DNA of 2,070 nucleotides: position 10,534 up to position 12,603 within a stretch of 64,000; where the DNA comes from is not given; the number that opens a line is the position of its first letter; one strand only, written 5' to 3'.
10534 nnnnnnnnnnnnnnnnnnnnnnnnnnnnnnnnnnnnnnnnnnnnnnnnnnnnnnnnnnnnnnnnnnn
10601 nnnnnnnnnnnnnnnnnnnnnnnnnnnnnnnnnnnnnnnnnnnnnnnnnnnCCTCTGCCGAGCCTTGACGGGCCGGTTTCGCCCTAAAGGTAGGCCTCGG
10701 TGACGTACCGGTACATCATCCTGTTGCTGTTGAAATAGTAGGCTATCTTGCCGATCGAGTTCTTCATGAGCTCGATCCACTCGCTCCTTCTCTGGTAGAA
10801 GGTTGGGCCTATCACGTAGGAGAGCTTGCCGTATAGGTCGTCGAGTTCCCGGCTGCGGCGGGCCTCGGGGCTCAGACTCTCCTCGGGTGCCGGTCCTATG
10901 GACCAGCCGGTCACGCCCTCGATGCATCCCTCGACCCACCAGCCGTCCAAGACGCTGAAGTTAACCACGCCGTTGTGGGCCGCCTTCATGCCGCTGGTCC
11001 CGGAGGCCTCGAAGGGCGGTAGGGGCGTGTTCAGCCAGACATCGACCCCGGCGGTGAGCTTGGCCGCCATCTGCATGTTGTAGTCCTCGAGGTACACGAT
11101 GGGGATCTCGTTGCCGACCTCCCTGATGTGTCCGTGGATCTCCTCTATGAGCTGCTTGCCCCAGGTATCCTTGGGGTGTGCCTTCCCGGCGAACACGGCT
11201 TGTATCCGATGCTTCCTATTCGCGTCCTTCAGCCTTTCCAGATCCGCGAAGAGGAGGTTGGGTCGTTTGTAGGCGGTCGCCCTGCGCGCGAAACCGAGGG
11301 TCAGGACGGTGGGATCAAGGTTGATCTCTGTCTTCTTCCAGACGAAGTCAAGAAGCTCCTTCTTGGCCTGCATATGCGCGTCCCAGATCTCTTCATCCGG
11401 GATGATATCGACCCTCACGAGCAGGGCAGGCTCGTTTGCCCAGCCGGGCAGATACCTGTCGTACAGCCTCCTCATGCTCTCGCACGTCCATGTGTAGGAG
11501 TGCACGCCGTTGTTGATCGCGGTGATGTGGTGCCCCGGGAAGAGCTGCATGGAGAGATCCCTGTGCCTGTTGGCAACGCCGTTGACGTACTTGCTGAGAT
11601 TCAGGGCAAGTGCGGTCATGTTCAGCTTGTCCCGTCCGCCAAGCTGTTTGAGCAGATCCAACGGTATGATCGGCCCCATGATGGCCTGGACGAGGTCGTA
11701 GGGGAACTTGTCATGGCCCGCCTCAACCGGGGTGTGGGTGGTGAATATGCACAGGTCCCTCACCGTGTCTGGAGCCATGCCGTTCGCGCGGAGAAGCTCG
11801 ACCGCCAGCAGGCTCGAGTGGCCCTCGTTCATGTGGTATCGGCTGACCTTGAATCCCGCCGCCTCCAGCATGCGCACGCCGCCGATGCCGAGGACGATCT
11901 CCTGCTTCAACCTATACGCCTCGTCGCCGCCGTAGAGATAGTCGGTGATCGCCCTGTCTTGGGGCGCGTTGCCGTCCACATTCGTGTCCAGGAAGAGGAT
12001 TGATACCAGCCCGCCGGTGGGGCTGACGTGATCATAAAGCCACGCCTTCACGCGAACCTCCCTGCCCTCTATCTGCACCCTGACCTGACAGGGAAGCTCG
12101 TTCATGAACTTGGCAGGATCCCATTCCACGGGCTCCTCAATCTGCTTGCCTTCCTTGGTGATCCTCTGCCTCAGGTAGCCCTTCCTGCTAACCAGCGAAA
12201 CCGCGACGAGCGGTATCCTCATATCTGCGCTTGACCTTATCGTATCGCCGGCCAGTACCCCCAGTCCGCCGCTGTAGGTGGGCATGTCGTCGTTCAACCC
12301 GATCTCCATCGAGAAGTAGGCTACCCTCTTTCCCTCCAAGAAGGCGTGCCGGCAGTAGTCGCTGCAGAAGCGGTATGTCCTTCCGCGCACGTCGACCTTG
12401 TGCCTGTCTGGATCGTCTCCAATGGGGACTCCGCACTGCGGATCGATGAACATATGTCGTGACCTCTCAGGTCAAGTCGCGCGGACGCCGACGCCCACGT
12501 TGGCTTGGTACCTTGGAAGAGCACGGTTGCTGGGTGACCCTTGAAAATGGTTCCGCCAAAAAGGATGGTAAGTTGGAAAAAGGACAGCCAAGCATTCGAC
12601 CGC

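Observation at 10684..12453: YHS metal-binding domain fused to the N-terminus of a GT35 alpha-glucan phosphorylase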

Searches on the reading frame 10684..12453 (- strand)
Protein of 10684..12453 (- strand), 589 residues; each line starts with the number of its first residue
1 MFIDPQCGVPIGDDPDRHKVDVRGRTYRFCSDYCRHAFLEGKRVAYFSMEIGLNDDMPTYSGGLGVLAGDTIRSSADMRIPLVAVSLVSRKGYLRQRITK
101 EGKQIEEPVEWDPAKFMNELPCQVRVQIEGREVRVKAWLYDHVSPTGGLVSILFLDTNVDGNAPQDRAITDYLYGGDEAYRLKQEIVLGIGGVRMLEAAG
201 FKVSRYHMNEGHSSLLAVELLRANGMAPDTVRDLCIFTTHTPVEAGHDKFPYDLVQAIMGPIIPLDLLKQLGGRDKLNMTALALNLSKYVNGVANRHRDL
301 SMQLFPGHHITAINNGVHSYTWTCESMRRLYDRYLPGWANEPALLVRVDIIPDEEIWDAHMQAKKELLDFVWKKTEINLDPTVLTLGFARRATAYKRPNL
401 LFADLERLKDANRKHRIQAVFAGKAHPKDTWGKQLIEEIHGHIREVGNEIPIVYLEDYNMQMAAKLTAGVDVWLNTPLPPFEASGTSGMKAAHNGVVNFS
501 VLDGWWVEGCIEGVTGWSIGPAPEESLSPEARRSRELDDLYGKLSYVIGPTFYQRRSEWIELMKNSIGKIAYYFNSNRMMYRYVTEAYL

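Call 3: search_protein_families(library=pfam, proteins=[window:10684-12453:-], max_evalue=1)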
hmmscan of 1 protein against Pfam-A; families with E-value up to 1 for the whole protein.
window:10684-12453:- (589 aa): 5 families
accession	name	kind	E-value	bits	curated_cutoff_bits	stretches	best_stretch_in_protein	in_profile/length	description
PF00343.26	Phosphorylase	-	1.9e-26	93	27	2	274-508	321-583/713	Carbohydrate phosphorylase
PF04945.19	YHS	-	8e-06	26.2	30.3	1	3-40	2-38/47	YHS domain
PF24461.1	DUF7576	-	0.055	13.8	27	1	6-38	22-58/60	Family of unknown function (DUF7576)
PF06467.20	zf-FCS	-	0.17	12.2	22.4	1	17-38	18-39/39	MYM-type Zinc finger with FCS sequence motif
PF24273.1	TRASH_HVO_1752_C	-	0.27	11.9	27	0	6-40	6-38/47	HVO_1752, C-terminal TRASH domain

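Call 4: search_protein_families(library=ncbifam, proteins=[window:10684-12453:-], max_evalue=1)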
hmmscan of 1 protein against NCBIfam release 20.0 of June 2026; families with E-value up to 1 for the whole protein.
window:10684-12453:- (589 aa): 6 families
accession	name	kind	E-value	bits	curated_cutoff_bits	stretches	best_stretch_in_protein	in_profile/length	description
TIGR02094.1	more_P_ylases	subfamily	3.9e-163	544.4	191.7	1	44-588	1-598/600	alpha-glucan family phosphorylase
NF041129.1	maldex_phorlase_Thcocales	equivalog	6.8e-134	447.9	1500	1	42-588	97-684/816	maltodextrin phosphorylase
TIGR02093.1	P_ylase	subfamily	9.6e-22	76.9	552.9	2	274-508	412-674/804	glycogen/starch/alpha-glucan family phosphorylase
NF011561.0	PRK14985.1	equivalog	1.1e-16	60.2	1273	2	276-508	407-667/800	maltodextrin phosphorylase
NF011562.0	PRK14986.1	equivalog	1.1e-13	50.2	1546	1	274-508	419-680/815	glycogen phosphorylase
NF008576.0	PRK11534.1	equivalog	0.036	13.7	218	1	275-370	29-117/225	DNA-binding transcriptional regulator CsiR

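Call 6: find_homologous_proteins(query=window:10684-12453:-, max_evalue=1e-10)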
Query window:10684-12453:- (589 aa): 8000 proteins with E <= 1e-10 among 8000 candidates; the best 120 are listed.
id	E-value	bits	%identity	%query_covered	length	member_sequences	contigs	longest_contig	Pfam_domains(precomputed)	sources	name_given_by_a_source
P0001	0.0e+0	1265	89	100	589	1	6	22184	PF04945.20,PF00343.27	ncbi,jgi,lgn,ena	-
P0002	0.0e+0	1260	89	100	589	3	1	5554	PF04945.20,PF00343.27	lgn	-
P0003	0.0e+0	1093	78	100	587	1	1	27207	PF04945.20,PF00343.27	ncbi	-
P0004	0.0e+0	1087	77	100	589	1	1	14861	PF04945.20,PF00343.27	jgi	jgi:starch phosphorylase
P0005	0.0e+0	1078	75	100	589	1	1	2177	PF04945.20,PF00343.27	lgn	-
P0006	0.0e+0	1073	76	100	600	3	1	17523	PF04945.20,PF00343.27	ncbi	-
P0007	0.0e+0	1062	75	100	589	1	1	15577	PF04945.20,PF00343.27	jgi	-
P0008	0.0e+0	1060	74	100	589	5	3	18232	PF04945.20,PF00343.27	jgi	-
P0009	0.0e+0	1055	74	100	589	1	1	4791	PF04945.20,PF00343.27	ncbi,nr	ncbi:MAG: alpha-glucan family phosphorylase [Candidatus Korarchaeota archaeon]|nr:alpha-glucan famil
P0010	0.0e+0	1055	74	100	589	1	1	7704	PF04945.20,PF00343.27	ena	-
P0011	0.0e+0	1055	74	100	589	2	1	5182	PF04945.20,PF00343.27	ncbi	-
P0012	0.0e+0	1053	74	100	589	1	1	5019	PF04945.20,PF00343.27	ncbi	-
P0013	0.0e+0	1052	74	100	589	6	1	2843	PF04945.20,PF00343.27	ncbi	-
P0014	0.0e+0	1049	74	100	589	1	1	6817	PF04945.20,PF00343.27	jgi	jgi:starch phosphorylase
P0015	0.0e+0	1049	75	100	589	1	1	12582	PF04945.20,PF00343.27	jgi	-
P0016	0.0e+0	1049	75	100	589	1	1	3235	PF04945.20,PF00343.27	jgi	-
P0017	0.0e+0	1047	72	100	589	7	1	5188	PF04945.20,PF00343.27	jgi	-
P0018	0.0e+0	1047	74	100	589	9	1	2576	PF04945.20,PF00343.27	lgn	-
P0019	0.0e+0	1046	73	100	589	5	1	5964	PF04945.20,PF00343.27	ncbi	ncbi:MAG: alpha-glucan family phosphorylase [Candidatus Bathyarchaeia archaeon]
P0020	0.0e+0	1045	74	100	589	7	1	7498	PF04945.20,PF00343.27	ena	-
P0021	0.0e+0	1044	72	100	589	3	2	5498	PF04945.20,PF00343.27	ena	-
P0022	0.0e+0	1042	74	100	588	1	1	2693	PF04945.20,PF00343.27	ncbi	-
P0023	0.0e+0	1042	74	100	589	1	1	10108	PF04945.20,PF00343.27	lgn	-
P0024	0.0e+0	1042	74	100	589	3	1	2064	PF04945.20,PF00343.27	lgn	-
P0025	0.0e+0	1040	74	100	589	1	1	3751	PF04945.20,PF00343.27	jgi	jgi:starch phosphorylase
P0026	0.0e+0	1039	74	100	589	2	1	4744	PF04945.20,PF00343.27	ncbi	-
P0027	0.0e+0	1038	74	100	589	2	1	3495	PF04945.20,PF00343.27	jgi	jgi:starch phosphorylase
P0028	0.0e+0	1037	74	100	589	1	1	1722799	PF04945.20,PF00343.27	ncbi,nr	ncbi:MAG: alpha-glucan family phosphorylase [Candidatus Bathyarchaeota archaeon]|nr:MAG: alpha-gluca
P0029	0.0e+0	1033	74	99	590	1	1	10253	PF00343.27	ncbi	ncbi:MAG: alpha-glucan family phosphorylase [Candidatus Heimdallarchaeota archaeon]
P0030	0.0e+0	1032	72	100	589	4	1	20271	PF04945.20,PF00343.27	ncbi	-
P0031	0.0e+0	1031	72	100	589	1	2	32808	PF04945.20,PF00343.27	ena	-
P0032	0.0e+0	1027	73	100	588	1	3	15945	PF04945.20,PF00343.27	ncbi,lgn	-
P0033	0.0e+0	1024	72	100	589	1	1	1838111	PF04945.20,PF00343.27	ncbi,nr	ncbi:MAG: alpha-glucan family phosphorylase [Candidatus Bathyarchaeota archaeon]|nr:MAG: alpha-gluca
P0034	0.0e+0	1021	72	100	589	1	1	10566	PF04945.20,PF00343.27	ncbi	-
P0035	0.0e+0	1019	72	100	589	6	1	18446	PF04945.20,PF00343.27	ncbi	-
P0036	0.0e+0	1017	73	100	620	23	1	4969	PF04945.20,PF00343.27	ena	-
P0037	0.0e+0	1017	71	100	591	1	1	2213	PF04945.20,PF00343.27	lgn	-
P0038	0.0e+0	1016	71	100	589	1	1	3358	PF04945.20,PF00343.27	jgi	jgi:starch phosphorylase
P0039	0.0e+0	1016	73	100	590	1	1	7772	PF04945.20,PF00343.27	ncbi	ncbi:MAG: alpha-glucan family phosphorylase [Candidatus Heimdallarchaeota archaeon]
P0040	0.0e+0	1014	73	99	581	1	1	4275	PF04945.20,PF00343.27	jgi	-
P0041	0.0e+0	1013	71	100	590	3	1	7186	PF04945.20,PF00343.27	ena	-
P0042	0.0e+0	1012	71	100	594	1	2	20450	PF04945.20,PF00343.27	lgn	-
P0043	0.0e+0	1011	71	100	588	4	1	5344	PF04945.20,PF00343.27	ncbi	-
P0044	0.0e+0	1010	72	100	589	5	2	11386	PF04945.20,PF00343.27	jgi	jgi:starch phosphorylase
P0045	1.6e-298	1009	72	100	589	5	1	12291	PF04945.20,PF00343.27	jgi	-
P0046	3.8e-298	1008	71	99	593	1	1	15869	PF04945.20,PF00343.27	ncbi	ncbi:MAG: alpha-glucan family phosphorylase [Candidatus Bathyarchaeia archaeon]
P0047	6.2e-298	1007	71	100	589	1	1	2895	PF04945.20,PF00343.27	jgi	jgi:starch phosphorylase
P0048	1.3e-297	1006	71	100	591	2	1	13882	PF04945.20,PF00343.27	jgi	jgi:starch phosphorylase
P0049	8.3e-297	1004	72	100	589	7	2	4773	PF04945.20,PF00343.27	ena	-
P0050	9.1e-297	1003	70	100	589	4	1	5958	PF04945.20,PF00343.27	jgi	jgi:starch phosphorylase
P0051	3.0e-296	1002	71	100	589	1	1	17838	PF04945.20,PF00343.27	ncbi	ncbi:MAG: alpha-glucan family phosphorylase [Thermoproteota archaeon]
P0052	9.9e-296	1000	71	99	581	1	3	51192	PF04945.20,PF00343.27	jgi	jgi:starch phosphorylase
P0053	1.2e-295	1000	71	99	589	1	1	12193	PF04945.20,PF00343.27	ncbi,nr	ncbi:MAG: alpha-glucan family phosphorylase [Candidatus Bathyarchaeota archaeon]|nr:alpha-glucan fam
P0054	3.7e-295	998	70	100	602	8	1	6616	PF04945.20,PF00343.27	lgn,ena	-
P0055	1.7e-294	996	69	100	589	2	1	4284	PF04945.20,PF00343.27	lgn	-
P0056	1.1e-293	993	70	100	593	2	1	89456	PF04945.20,PF00343.27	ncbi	-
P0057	4.0e-292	988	71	100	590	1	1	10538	PF04945.20,PF00343.27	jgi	-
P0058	2.3e-290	982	69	99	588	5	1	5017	PF04945.20,PF00343.27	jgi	jgi:starch phosphorylase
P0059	2.3e-288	976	69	100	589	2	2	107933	PF04945.20,PF00343.27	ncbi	-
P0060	5.6e-288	974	70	99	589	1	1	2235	PF04945.20,PF00343.27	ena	-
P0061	4.0e-286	968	69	100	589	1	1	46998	PF04945.20,PF00343.27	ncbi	-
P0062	6.0e-286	968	70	100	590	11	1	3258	PF00343.27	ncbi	-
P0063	3.0e-285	965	68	100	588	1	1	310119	PF04945.20,PF00343.27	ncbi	-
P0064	9.3e-285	964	74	93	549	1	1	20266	PF00343.27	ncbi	ncbi:MAG: alpha-glucan family phosphorylase [Candidatus Heimdallarchaeota archaeon]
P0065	3.0e-283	959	68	99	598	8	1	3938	PF04945.20,PF00343.27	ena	-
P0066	3.0e-283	959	68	100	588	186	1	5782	PF04945.20,PF00343.27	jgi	-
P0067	3.9e-283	958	68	100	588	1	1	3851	PF04945.20,PF00343.27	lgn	-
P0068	6.3e-283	958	68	100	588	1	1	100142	PF04945.20,PF00343.27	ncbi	-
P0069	1.2e-282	957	68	99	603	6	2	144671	PF04945.20,PF00343.27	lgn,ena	-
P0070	2.0e-282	956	67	100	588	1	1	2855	PF04945.20,PF00343.27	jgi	jgi:starch phosphorylase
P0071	2.1e-282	956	67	100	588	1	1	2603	PF04945.20,PF00343.27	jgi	jgi:starch phosphorylase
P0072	2.6e-282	956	68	100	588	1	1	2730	PF04945.20,PF00343.27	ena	-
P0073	5.9e-282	955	67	100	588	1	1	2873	PF04945.20,PF00343.27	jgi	jgi:starch phosphorylase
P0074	6.9e-282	954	67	100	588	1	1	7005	PF04945.20,PF00343.27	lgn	-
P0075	2.1e-281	953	67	99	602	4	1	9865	PF04945.20,PF00343.27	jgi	-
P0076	3.9e-281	952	66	99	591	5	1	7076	PF04945.20,PF00343.27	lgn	-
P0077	4.3e-281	952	67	99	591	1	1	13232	PF04945.20,PF00343.27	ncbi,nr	ncbi:MAG: alpha-glucan family phosphorylase [Candidatus Bathyarchaeota archaeon]|nr:alpha-glucan fam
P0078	2.1e-280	949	68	100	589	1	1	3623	PF04945.20,PF00343.27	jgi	jgi:starch phosphorylase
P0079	2.1e-280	949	68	100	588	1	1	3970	PF04945.20,PF00343.27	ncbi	-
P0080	2.4e-280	949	67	100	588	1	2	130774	PF04945.20,PF00343.27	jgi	-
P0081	2.7e-280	949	66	99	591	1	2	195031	PF04945.20,PF00343.27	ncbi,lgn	-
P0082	4.8e-280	948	69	98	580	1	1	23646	PF00343.27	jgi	jgi:starch phosphorylase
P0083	5.7e-280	948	66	99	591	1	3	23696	PF04945.20,PF00343.27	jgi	jgi:starch phosphorylase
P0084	8.0e-280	948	66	100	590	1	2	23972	PF04945.20,PF00343.27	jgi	-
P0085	1.4e-279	947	67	99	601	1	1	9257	PF04945.20,PF00343.27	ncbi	-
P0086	1.9e-279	946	67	100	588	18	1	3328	PF04945.20,PF00343.27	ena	-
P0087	2.0e-279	946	67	100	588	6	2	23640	PF04945.20,PF00343.27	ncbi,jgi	jgi:starch phosphorylase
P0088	2.0e-279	946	66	99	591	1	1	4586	PF04945.20,PF00343.27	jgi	-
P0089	2.4e-279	946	66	100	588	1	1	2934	PF04945.20,PF00343.27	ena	-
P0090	2.6e-279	946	67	99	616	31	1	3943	PF04945.20,PF00343.27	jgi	-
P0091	2.7e-279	946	66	99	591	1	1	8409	PF04945.20,PF00343.27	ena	-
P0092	2.8e-279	946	66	99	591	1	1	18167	PF04945.20,PF00343.27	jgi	-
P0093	3.2e-279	946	67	99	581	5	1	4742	PF00343.27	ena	-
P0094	3.4e-279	945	66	99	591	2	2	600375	PF04945.20,PF00343.27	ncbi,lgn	-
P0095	3.7e-279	945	67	100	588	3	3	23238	PF04945.20,PF00343.27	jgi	jgi:starch phosphorylase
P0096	5.2e-279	945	66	99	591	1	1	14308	PF04945.20,PF00343.27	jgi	jgi:starch phosphorylase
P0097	5.4e-279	945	66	99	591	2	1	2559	PF04945.20,PF00343.27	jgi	jgi:starch phosphorylase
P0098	6.6e-279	944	67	99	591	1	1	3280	PF04945.20,PF00343.27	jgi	jgi:starch phosphorylase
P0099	6.9e-279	944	67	99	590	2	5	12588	PF04945.20,PF00343.27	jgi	jgi:starch phosphorylase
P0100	1.1e-278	944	67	100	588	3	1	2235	PF04945.20,PF00343.27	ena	-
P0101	1.2e-278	944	68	100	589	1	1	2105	PF04945.20,PF00343.27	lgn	-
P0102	1.3e-278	944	66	99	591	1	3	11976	PF04945.20,PF00343.27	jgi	-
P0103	1.3e-278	944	66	99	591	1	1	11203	PF04945.20,PF00343.27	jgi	-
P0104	1.5e-278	943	67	100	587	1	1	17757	PF04945.20,PF00343.27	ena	-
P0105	1.5e-278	943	66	99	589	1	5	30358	PF04945.20,PF00343.27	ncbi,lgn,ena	-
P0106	1.5e-278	943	67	100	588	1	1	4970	PF04945.20,PF00343.27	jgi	jgi:glycogen phosphorylase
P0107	1.6e-278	943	67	99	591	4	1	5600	PF04945.20,PF00343.27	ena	-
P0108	1.6e-278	943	66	99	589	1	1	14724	PF04945.20,PF00343.27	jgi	-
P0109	2.0e-278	943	70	99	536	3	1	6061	PF04945.20,PF00343.27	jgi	-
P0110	2.2e-278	943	67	100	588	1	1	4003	PF04945.20,PF00343.27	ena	-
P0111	3.0e-278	942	68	99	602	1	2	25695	PF04945.20,PF00343.27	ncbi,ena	-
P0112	3.3e-278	942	67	100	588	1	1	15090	PF04945.20,PF00343.27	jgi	-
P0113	3.9e-278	942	67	99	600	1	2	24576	PF04945.20,PF00343.27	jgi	-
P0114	4.2e-278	942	68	98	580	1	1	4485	PF00343.27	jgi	jgi:starch phosphorylase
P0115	4.4e-278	942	67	99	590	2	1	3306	PF04945.20,PF00343.27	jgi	jgi:starch phosphorylase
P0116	4.5e-278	942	66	99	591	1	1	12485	PF04945.20,PF00343.27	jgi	-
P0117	4.5e-278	942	67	100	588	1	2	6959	PF04945.20,PF00343.27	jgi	jgi:starch phosphorylase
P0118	5.5e-278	941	67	100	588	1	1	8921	PF04945.20,PF00343.27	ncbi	ncbi:MAG: alpha-glucan family phosphorylase [Candidatus Bathyarchaeota archaeon]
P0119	5.6e-278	941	66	99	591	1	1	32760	PF04945.20,PF00343.27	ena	-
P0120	5.8e-278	941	66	99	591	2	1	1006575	PF04945.20,PF00343.27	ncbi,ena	-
